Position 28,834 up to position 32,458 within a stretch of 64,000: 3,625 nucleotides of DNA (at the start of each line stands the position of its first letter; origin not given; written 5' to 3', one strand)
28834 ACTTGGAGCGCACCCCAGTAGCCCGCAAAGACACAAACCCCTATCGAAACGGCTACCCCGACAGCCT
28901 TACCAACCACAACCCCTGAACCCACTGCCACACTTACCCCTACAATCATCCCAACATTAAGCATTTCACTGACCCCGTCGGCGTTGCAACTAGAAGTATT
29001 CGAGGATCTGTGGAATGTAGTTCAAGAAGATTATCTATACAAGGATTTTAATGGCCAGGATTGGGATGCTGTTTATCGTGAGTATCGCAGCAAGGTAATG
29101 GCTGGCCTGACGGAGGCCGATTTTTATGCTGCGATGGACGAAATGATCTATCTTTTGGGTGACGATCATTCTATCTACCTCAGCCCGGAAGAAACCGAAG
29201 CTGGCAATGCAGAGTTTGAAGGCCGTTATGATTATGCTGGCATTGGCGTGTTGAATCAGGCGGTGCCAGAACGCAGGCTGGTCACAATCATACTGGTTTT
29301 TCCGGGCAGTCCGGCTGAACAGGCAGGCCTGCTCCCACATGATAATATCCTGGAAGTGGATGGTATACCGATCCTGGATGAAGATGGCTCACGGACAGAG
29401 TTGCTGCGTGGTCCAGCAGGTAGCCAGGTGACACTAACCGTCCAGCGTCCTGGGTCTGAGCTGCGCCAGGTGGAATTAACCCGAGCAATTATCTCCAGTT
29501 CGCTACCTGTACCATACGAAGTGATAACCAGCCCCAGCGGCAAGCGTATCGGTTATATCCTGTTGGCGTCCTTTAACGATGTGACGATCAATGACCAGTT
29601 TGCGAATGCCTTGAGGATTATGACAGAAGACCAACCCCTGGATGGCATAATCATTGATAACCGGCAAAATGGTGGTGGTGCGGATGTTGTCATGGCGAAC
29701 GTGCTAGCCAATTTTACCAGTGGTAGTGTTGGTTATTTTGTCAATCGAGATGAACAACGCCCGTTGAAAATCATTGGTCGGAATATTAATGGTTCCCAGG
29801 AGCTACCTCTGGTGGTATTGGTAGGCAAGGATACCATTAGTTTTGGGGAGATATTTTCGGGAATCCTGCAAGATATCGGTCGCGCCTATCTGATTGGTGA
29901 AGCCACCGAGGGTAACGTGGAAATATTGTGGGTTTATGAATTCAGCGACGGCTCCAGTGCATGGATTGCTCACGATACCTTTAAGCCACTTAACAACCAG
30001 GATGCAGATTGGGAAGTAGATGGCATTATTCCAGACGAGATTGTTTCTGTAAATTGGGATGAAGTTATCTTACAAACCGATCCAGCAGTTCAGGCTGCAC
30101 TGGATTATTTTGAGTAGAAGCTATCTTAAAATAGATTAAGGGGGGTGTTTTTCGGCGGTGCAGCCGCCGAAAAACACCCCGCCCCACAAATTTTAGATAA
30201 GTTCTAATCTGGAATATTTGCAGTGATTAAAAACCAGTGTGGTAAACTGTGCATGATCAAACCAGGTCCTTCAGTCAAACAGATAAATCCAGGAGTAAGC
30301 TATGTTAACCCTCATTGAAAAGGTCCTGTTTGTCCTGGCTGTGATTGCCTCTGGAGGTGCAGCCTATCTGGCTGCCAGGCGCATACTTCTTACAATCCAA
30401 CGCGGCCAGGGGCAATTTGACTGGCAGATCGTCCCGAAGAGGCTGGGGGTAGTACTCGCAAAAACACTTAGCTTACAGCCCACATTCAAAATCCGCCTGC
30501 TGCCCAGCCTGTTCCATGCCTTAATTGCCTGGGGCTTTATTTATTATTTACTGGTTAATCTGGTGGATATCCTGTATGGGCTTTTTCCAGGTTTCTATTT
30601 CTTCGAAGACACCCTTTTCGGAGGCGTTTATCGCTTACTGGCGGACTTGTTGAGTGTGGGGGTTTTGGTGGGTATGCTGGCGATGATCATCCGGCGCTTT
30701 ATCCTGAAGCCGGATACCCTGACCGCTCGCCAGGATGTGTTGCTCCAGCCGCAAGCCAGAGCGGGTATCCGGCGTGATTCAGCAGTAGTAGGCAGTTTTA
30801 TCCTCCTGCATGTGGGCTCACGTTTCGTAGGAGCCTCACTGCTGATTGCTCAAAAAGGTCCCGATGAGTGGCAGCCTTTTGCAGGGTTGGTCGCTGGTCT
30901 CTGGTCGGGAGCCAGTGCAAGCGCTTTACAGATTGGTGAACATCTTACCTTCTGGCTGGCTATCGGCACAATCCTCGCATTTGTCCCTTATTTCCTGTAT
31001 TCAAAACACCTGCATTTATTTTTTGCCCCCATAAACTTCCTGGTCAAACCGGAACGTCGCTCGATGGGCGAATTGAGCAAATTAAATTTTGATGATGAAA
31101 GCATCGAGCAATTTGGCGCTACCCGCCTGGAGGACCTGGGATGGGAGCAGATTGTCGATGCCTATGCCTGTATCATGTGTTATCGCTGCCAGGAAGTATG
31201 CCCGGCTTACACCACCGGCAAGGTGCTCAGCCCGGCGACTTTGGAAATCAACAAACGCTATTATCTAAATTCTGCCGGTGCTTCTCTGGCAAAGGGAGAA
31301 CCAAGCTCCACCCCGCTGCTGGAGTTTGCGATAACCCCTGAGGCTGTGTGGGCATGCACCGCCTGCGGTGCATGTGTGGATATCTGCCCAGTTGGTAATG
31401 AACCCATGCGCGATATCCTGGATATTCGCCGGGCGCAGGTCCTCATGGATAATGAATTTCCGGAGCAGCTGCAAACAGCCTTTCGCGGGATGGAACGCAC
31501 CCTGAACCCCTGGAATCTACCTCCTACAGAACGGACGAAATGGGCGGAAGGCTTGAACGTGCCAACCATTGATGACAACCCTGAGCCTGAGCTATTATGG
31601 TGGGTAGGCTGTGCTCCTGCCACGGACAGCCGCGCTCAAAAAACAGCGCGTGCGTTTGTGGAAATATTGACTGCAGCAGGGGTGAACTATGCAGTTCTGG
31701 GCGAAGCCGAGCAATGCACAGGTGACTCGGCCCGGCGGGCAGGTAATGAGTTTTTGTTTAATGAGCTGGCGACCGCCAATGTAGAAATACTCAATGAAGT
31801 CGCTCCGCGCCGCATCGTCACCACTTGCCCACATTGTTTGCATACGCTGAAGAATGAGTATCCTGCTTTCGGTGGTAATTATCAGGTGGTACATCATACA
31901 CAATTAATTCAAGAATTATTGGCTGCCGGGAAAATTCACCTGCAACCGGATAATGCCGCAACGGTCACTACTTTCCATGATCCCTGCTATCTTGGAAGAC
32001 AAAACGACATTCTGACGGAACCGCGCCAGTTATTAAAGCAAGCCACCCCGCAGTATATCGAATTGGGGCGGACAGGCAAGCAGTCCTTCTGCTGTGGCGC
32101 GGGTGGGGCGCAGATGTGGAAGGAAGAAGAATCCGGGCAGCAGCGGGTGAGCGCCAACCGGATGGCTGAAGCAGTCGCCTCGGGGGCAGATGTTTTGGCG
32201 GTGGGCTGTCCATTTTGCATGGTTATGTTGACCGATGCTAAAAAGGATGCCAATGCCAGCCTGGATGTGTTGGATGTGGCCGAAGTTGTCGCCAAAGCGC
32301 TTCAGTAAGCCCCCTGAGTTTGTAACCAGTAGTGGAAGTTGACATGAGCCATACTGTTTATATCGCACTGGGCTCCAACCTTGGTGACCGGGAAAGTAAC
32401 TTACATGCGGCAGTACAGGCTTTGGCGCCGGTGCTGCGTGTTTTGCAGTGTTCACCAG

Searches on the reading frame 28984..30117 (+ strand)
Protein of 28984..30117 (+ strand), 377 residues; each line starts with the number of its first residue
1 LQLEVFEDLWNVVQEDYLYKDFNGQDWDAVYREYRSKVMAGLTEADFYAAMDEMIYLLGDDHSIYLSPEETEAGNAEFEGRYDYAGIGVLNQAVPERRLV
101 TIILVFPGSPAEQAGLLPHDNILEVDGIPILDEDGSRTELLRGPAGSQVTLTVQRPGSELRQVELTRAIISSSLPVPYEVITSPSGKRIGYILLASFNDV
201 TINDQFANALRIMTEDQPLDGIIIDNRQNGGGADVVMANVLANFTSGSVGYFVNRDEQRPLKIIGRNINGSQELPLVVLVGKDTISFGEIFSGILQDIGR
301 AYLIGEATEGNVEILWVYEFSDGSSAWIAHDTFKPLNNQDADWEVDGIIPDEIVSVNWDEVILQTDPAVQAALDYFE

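Call 82: search_protein_families(library=pfam, proteins=[window:28984-30117:+], max_evalue=0.00001)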
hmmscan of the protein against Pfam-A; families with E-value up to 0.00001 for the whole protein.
window:28984-30117:+ (377 aa): 4 families
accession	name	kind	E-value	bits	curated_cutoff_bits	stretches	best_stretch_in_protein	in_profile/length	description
PF03572.23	Peptidase_S41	-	9.1e-26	90.8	24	1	188-353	1-164/165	Peptidase family S41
PF17820.7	PDZ_6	-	1.3e-12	47.7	27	1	106-155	6-54/54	PDZ domain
PF13180.12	PDZ_2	-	1.9e-11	44.5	27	1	93-160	7-74/80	PDZ domain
PF14684.11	Tricorn_C1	-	3.6e-11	43.3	24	1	4-55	7-58/59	Tricorn protease C1 domain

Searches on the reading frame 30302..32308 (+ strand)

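Call 82: search_protein_families(library=pfam, proteins=[window:30302-32308:+], max_evalue=0.00001)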
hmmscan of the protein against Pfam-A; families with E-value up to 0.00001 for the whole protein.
window:30302-32308:+ (668 aa): 6 families
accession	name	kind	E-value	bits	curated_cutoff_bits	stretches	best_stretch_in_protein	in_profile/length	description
PF02754.22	CCG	-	5.3e-31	107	20.6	2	557-643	2-84/85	Cysteine-rich domain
PF13183.11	Fer4_8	-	1.3e-10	42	27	1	287-365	2-67/68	4Fe-4S dicluster domain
PF13187.11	Fer4_9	-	8.6e-10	38.9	27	1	289-365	1-50/52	4Fe-4S dicluster domain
PF13237.11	Fer4_10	-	1.9e-06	28.1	25.5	1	285-363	4-53/53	4Fe-4S dicluster domain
PF00037.32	Fer4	-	3.4e-06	27.1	21.1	0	352-365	8-21/24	4Fe-4S binding domain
PF13484.11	Fer4_16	-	3.7e-06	28.1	30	0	352-365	2-15/66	4Fe-4S double cluster binding domain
